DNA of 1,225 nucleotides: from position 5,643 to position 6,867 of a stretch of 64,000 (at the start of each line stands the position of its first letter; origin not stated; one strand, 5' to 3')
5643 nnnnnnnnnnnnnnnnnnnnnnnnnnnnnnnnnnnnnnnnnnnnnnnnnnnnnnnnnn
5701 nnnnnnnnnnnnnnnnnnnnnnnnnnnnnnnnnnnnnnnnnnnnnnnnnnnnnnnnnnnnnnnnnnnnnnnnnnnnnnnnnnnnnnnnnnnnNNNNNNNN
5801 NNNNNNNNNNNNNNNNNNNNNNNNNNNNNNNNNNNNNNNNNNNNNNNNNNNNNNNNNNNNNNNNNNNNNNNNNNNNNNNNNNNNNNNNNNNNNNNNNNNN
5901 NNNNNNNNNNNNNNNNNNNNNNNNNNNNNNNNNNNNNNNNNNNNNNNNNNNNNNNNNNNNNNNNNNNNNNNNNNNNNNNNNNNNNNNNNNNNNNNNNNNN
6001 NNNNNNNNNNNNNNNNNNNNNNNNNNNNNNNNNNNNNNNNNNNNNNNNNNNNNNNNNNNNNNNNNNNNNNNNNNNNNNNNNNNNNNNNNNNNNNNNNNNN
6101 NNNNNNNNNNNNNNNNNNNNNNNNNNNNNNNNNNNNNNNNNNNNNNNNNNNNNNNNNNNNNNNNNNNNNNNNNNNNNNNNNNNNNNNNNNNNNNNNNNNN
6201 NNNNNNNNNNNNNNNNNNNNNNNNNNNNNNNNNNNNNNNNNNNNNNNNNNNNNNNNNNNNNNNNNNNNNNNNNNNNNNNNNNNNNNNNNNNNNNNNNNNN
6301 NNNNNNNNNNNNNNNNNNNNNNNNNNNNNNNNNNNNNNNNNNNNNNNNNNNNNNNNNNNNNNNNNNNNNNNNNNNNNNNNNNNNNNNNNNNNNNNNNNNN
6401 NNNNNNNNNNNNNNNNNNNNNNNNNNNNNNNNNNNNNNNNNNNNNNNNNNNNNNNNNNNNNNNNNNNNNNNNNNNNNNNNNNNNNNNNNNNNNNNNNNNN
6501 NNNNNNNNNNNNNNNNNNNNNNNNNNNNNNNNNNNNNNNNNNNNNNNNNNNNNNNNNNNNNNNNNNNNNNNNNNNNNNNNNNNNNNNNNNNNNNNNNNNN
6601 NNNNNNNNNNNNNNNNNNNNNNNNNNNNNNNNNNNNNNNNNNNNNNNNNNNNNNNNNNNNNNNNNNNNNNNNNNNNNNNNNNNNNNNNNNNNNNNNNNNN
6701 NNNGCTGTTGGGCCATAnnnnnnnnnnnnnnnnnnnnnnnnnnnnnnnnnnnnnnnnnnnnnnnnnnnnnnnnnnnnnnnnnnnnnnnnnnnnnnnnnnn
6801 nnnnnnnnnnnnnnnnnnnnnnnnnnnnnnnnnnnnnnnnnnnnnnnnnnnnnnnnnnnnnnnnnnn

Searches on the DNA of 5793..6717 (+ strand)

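Call 69: search_dna_similar(query=window:5793-6717:+, collection=ecoli_genomes, mode=near, max_rows=8)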
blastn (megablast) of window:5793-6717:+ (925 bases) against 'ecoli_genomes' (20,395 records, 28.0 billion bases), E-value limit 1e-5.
No match.
